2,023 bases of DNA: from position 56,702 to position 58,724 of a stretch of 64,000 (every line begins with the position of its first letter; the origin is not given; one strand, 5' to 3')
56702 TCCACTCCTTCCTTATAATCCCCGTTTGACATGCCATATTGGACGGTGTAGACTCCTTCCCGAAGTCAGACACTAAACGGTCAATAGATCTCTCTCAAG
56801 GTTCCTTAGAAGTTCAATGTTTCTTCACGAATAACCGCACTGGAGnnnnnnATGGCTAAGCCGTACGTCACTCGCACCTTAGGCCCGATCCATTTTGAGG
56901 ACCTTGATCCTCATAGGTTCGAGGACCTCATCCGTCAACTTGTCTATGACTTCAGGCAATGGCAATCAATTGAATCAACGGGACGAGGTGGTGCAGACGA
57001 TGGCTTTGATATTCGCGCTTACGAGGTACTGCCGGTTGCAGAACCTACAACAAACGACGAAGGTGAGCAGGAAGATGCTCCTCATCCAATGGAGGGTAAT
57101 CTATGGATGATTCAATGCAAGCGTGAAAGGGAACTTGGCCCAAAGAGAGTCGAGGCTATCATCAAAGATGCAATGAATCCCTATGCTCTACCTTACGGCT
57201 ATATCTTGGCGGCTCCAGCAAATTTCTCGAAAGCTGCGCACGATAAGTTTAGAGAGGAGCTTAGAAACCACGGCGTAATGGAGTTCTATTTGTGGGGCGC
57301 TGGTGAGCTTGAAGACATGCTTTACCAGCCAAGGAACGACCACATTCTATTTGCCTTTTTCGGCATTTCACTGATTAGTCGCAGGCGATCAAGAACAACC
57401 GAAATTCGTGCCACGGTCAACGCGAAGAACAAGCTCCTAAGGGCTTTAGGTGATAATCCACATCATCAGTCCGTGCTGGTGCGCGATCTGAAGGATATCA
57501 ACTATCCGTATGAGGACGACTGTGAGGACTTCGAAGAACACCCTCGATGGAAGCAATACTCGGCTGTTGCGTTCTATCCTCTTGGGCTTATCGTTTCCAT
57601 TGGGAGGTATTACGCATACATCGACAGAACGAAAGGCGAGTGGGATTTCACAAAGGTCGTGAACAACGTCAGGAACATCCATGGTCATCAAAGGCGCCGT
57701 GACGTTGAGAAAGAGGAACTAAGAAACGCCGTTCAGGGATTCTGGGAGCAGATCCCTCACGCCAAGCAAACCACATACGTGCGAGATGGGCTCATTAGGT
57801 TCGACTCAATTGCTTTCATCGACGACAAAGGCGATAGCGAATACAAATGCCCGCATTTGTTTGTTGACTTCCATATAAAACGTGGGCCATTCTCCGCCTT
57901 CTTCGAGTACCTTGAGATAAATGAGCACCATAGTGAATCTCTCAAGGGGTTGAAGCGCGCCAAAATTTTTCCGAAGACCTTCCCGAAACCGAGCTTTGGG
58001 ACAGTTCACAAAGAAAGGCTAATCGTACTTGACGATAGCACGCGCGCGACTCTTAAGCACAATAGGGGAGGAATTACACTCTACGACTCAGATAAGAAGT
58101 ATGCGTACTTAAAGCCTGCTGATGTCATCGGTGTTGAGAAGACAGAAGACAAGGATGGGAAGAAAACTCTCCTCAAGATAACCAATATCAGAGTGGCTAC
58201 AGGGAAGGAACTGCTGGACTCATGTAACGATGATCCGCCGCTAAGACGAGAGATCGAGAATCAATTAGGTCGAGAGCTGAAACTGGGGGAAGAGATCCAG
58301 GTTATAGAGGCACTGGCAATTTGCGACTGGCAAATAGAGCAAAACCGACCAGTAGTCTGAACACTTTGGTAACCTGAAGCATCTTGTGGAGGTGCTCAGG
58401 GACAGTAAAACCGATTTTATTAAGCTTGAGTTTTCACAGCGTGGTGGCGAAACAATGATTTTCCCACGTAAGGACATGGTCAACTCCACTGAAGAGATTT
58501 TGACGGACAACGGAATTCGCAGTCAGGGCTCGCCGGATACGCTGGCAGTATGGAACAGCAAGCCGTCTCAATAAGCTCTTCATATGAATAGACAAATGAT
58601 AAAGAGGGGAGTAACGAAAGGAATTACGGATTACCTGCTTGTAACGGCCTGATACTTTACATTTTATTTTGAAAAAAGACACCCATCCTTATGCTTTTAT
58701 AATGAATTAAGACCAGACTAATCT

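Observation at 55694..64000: Accessory island packed with three different PD-(D/E)xK-type nuclease-domain proteins: a candidate defence island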

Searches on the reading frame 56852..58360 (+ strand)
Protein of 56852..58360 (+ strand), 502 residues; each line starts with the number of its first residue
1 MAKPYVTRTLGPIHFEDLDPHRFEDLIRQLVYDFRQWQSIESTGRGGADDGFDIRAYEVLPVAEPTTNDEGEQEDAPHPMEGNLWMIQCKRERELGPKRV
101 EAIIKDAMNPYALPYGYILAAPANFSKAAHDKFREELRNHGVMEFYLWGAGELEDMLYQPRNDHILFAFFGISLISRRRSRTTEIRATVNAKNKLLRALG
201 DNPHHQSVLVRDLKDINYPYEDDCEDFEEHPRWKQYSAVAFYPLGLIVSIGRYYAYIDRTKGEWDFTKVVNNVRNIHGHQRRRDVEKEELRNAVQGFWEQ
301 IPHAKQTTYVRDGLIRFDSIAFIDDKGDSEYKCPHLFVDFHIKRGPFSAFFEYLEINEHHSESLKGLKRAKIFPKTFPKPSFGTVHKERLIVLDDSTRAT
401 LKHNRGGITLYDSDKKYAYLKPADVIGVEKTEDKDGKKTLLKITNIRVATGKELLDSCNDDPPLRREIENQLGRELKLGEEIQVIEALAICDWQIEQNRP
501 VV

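Call 10: search_protein_families(library=pfam, proteins=[window:56852-58360:+], max_evalue=0.01)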
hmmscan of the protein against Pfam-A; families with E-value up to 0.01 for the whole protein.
window:56852-58360:+ (502 aa): 1 family
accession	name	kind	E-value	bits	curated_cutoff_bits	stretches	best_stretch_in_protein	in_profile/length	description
PF04471.18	Mrr_cat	-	0.00024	21.6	21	1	17-135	3-99/115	Restriction endonuclease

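Call 11: search_protein_families(library=padloc, proteins=[window:56852-58360:+], max_evalue=0.01)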
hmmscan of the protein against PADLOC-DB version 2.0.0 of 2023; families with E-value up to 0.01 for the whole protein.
window:56852-58360:+ (502 aa): 1 family
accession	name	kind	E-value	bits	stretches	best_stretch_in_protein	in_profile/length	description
PDLC04715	PDC-M58A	-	0.00047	18.2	1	14-159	3-132/154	-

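Call 12: search_protein_families(library=ncbifam, proteins=[window:56852-58360:+], max_evalue=0.01)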
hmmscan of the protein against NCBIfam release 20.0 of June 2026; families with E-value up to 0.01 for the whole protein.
window:56852-58360:+ (502 aa): 0 families

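Call 39: find_homologous_proteins(query=window:56852-58360:+, max_evalue=0.001)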
Query window:56852-58360:+ (502 aa): 944 proteins with E <= 0.001 among 8000 candidates; the best 120 are listed.
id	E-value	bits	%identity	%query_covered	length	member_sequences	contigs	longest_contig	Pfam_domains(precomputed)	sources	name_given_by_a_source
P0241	0.0e+0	1081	92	100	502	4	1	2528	-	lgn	-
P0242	0.0e+0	1020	86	100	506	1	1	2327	-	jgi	jgi:hypothetical protein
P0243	5.7e-285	964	81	100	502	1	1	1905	-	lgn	-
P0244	4.2e-282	954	80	100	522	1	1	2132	-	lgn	-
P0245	1.2e-274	930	79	100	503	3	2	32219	-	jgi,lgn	-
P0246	1.3e-273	927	78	100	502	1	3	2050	-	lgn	-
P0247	4.6e-273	925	78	100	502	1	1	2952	-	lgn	-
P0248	2.6e-270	916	77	100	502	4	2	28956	-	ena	-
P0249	1.1e-268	910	76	100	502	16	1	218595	PF04471.19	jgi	-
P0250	1.0e-267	907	76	100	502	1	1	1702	-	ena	-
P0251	1.7e-267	906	76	100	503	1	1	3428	-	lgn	-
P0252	1.5e-266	903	76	100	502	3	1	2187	-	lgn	-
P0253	2.0e-264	896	76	100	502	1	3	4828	-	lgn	-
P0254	3.4e-262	889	75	100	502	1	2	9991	-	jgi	jgi:hypothetical protein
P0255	9.8e-262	887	76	100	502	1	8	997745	-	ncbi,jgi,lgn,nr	ncbi:MAG: hypothetical protein B7Y56_09690 [Gallionellales bacterium 35-53-114]|jgi:hypothetical pro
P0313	2.6e-204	698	59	100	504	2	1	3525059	-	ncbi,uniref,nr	ncbi:restriction endonuclease [Burkholderia cenocepacia]|uniref:restriction endonuclease n=1 Tax=Bur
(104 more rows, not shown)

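Call 40: find_encoding_contigs(protein=P0249, flank=7000, max_places=1)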
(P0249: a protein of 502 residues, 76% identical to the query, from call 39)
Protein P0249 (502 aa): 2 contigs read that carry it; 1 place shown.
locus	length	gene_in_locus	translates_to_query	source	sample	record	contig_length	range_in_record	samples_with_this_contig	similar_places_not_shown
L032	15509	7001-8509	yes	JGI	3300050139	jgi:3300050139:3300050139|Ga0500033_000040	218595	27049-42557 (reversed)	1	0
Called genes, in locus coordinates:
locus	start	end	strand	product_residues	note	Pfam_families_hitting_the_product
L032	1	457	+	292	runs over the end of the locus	PF01136:Peptidase_U32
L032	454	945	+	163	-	PF02036:SCP2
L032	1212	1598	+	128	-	-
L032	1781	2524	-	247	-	PF10727:Rossmann-like, PF03446:NAD_binding_2 (faint), PF03807:F420_oxidored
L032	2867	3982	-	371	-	PF02558:ApbA, PF03721:UDPG_MGDP_dh_N (weak), PF08546:ApbA_C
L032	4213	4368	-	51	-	-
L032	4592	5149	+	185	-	PF07885:Ion_trans_2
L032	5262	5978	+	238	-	PF00990:GGDEF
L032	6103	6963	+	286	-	-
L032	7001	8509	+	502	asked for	PF04471:Mrr_cat (faint)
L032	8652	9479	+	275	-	PF01135:PCMT, PF13649:Methyltransf_25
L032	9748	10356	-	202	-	PF02798:GST_N, PF13417:GST_N_3, PF13409:GST_N_2, PF13410:GST_C_2 (weak), PF00043:GST_C, PF14497:GST_C_3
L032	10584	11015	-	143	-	PF01934:HepT-like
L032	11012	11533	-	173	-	PF02604:PhdYeFM_antitox, PF01909:NTP_transf_2 (weak), PF18765:Polbeta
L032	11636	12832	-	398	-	PF00108:Thiolase_N, PF00109:ketoacyl-synt (weak), PF02803:Thiolase_C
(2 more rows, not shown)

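Call 41: find_encoding_contigs(protein=P0255, flank=7000, max_places=2)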
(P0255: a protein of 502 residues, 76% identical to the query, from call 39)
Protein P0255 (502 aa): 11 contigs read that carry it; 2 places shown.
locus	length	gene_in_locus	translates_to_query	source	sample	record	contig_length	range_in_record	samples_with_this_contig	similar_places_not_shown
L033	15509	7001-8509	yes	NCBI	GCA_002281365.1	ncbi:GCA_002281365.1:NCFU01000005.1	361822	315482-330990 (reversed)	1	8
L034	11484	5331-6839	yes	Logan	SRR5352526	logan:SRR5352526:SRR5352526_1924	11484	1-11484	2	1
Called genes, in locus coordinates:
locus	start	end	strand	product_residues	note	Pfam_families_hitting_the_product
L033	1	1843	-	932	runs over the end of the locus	PF20464:MmeI_N, PF20465:MmeI_hel, PF02384:N6_Mtase (faint), PF20473:MmeI_Mtase, PF20466:MmeI_TRD, PF20467:MmeI_C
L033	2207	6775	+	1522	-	PF05729:NACHT (weak)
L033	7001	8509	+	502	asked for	-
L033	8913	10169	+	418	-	-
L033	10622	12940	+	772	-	-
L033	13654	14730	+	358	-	PF01734:Patatin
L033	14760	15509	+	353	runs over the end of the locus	PF21654:DncV-like_NTFase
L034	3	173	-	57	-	?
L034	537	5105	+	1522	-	PF05729:NACHT (weak)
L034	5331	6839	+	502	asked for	-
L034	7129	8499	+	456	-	-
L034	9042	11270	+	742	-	-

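Call 42: find_encoding_contigs(protein=P0313, flank=7000, max_places=1)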
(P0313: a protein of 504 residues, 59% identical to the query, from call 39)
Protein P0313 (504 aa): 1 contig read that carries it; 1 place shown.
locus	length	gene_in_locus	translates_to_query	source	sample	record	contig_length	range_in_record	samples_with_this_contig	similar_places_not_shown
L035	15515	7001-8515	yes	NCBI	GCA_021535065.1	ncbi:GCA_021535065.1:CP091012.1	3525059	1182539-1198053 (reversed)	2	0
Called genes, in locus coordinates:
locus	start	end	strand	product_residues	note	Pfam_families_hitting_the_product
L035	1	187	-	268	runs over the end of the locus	PF00557:Peptidase_M24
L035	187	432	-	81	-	PF11903:ParD_like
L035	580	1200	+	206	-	PF13560:HTH_31, PF01381:HTH_3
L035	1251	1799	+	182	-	PF13302:Acetyltransf_3, PF13420:Acetyltransf_4, PF00583:Acetyltransf_1, PF13508:Acetyltransf_7, PF08445:FR47 (weak)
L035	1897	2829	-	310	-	PF00561:Abhydrolase_1, PF12697:Abhydrolase_6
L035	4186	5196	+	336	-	-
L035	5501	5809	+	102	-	-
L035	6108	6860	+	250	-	PF14337:Abi_alpha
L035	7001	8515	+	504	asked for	-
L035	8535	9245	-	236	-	PF02586:SRAP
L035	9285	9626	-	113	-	-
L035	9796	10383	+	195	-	-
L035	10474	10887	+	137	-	PF05488:PAAR_motif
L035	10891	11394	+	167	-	PF13503:DUF4123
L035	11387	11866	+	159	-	-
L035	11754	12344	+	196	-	PF15648:Tox-REase-5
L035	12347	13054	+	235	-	PF15579:Imm52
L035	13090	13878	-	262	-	PF02086:MethyltransfD12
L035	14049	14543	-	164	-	PF10721:DUF2514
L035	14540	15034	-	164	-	-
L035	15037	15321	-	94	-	PF04550:Phage_holin_3_2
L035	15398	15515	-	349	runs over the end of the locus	PF05954:Phage_GPD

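Call 45: search_solved_structures(query=window:56852-58360:+, max_evalue=1)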
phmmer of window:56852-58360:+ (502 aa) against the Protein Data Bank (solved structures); distinct sequences matched with E-value up to 1: 0.

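Call 71: predict_structure(alignment_id=A4)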
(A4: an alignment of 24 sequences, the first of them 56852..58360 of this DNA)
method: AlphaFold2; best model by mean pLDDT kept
length: 502 residues; sequences in the alignment: 24
mean_pLDDT: 70.8   pTM: 0.60
mean pLDDT of the five models: 70.8, 68.4, 67.0, 66.6, 66.4
residues with pLDDT >= 90: 120; 70-90: 171; 50-70: 92; < 50: 119
segments of 3 or more residues with pLDDT < 50: 1-14, 16-40, 44-49, 63-82, 113-116, 121-124, 141-180, 278-282
pLDDT, mean of each block of 10 residues (from residue 1): 33 45 46 44 46 54 43 40 52 60 63 51 56 64 44 38 28 32 62 87 88 76 75 88 92 93 93 63 71 91 92 90 78 85 87 89 92 90 87 83 77 90 89 75 92 86 86 90 92 76 57
secondary structure, 60 per line:
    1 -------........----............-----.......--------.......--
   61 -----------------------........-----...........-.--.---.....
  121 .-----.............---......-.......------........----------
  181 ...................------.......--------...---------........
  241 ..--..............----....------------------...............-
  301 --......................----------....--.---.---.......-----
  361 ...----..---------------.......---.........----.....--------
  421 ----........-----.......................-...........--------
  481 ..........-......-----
elements in order: E8-15 H20-31 E37-43 E52-58 E84-91 H97-107 E116-121 H127-139 E143-148 H150-156 H163-170 H181-199 E206-212 E233-242 E245-258 E263-266 H285-299 E306-316 E320-324 E335-338 E349-355 E361-363 E385-391 H395-403 E408-412 E425-432 E438-450 H451-460 H462-472 E481-490 H492-497

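Call 73: search_protein_families(library=phrogs, proteins=[window:56852-58360:+], max_evalue=0.001)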
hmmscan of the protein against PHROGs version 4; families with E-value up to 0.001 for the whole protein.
window:56852-58360:+ (502 aa): 0 families

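Call 76: fold_search(model_id=the predicted structure, library=pdb)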
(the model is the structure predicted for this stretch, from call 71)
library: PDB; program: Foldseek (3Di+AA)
matches with E <= 10: 924; with E <= 0.001: 0
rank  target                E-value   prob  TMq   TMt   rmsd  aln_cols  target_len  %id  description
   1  3t1o_A                1.7e-03  0.99  0.16  0.33   8.7       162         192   11  MglA bound to GDP (released 2011-08-31)
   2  3s9x                  4.9e-03  0.99  0.14  0.36   6.8       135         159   12  High resolution crystal structure of ASCH domain from Lactobacillus crispatus JV V101 (released 2011-07-27)
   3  3t1t_D                5.8e-03  0.94  0.15  0.31   9.0       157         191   11  MglA bound to GDP in P1 tetrameric arrangement (released 2011-08-31)
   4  5ymx_A                8.8e-03  0.87  0.15  0.28   9.0       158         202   11  Myxococcus xanthus MglA in GDP bound conformation (released 2018-10-24)
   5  2nrv_B                1.6e-02  0.51  0.12  0.22  17.1       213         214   13  Crystal structure of the C-terminal half of UvrC (released 2007-02-06)
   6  7kzi_A                1.9e-02  0.20  0.09  0.07  26.0       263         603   12  Intermediate state (QQQ) of near full-length DnaK alternatively fused with a substrate peptide (released 2021-05-12)
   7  6hjo_A                3.6e-02  0.63  0.14  0.27   9.8       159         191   10  Myxococcus xanthus MglA bound to GDP (released 2019-12-04)
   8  2nrt                  3.8e-02  0.41  0.12  0.22  17.0       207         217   12  Crystal structure of the C-terminal half of UvrC (released 2007-02-06)
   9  2kku_MODEL_1_A        4.3e-02  0.89  0.15  0.41   6.5       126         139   10  Solution structure of protein af2351 from Archaeoglobus fulgidus. Northeast Structural Genomics Consortium tar (released 2009-07-14)
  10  7kru_B                4.8e-02  0.35  0.09  0.08  18.5       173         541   12  Stimulating state of a truncated Hsp70 DnaK fused with a substrate peptide (released 2021-09-15)
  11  5nro_A                5.7e-02  0.21  0.08  0.07  23.1       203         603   13  Structure of full-length DnaK with bound J-domain (released 2018-01-17)
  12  1t62_B                6.1e-02  0.96  0.13  0.34   6.0       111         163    7  Crystal structure of protein EF3133 from Enterococcus faecalis V583, Pfam DUF984 (released 2004-06-22)
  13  2nrv_A                6.1e-02  0.30  0.12  0.21  16.9       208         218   14  Crystal structure of the C-terminal half of UvrC (released 2007-02-06)
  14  5ldd_C                6.8e-02  0.33  0.13  0.29  10.5       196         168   11  Crystal structure of the heterodimeric GEF Mon1-Ccz1 in complex with Ypt7 (released 2017-01-18)
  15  7krv_B                8.6e-02  0.28  0.09  0.08  18.5       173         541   12  Stimulating state of disulfide-bridged Hsp70 DnaK (released 2021-09-15)
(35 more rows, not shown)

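Call 94: search_dna_similar(query=window:56852-58360:+, collection=plasmids, mode=protein, max_rows=12)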
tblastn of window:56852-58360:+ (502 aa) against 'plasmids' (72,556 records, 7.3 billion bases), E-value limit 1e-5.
Records with a match: 3; places in all: 4; records where one place covers at least 80% of the query: 0.
Best place of each record, by identity: <60% 3.
By first word of the organism name: Deinococcus 2; Agrobacterium 1.
By predicted mobility (MOB-suite, as given by PLSDB): non-mobilizable 3.
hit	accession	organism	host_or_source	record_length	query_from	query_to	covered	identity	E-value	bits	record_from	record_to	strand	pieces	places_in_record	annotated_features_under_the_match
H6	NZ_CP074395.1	Agrobacterium salinitolerans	Cotton,tiaaue sample,root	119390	1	384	76%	38.0%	1e-62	228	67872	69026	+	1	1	restriction endonuclease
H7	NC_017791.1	Deinococcus gobiensis I-0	-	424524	6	171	33%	58.1%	1e-54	205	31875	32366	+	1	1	none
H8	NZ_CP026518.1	Deinococcus sp. NW-56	whole organism,water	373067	6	153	29%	53.3%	3e-41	166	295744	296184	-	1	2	restriction endonuclease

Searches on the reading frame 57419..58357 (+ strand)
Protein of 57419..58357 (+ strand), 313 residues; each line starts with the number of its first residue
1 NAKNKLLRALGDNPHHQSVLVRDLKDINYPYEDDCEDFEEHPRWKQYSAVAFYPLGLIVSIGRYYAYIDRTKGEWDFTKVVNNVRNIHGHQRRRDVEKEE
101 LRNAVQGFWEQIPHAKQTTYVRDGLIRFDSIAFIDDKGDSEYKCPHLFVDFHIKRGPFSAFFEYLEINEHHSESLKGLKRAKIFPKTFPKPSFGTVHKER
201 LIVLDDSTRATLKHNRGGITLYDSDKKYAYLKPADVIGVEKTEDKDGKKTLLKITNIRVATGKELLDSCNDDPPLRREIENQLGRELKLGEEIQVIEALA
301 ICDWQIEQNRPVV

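Call 89: search_protein_representatives(protein=window:57419-58357:+)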
Query: 313 residues. Proteins with E-value up to 0.001 (for the whole library): 360; up to 1e-10: 178; up to 1e-30: 50. The best 150 are listed.
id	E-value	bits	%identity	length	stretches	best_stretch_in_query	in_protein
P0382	3.5e-109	381.4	52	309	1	7-313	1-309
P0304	1.3e-102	359.8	51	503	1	2-313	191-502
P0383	1.6e-83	297.1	62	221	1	114-313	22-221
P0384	2.1e-78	280.3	45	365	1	2-306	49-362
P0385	3.0e-69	250.2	40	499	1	2-313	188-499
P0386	1.1e-57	212.1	36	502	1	3-309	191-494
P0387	4.1e-56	207.0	37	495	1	2-308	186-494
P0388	2.2e-53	198.1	36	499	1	1-307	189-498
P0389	9.2e-52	192.7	36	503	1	2-309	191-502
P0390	5.6e-51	190.1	38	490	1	2-305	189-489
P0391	5.9e-51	190.1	43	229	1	96-308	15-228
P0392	8.5e-51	189.6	37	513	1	1-308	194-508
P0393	1.5e-50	188.8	38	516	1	1-308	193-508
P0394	2.2e-50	188.2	35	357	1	1-308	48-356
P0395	4.0e-50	187.3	60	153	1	51-193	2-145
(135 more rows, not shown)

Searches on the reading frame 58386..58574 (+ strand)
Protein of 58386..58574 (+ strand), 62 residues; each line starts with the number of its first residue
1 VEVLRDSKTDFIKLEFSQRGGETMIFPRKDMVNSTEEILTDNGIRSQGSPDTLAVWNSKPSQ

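Call 102: search_protein_families(library=pfam, proteins=[window:58386-58574:+], max_evalue=0.1)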
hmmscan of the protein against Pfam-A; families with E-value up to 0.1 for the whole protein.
window:58386-58574:+ (62 aa): 1 family
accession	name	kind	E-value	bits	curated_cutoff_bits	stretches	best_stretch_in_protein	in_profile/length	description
PF17815.7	PDZ_3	-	0.0019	18.4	22.8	1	3-51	99-145/145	PDZ domain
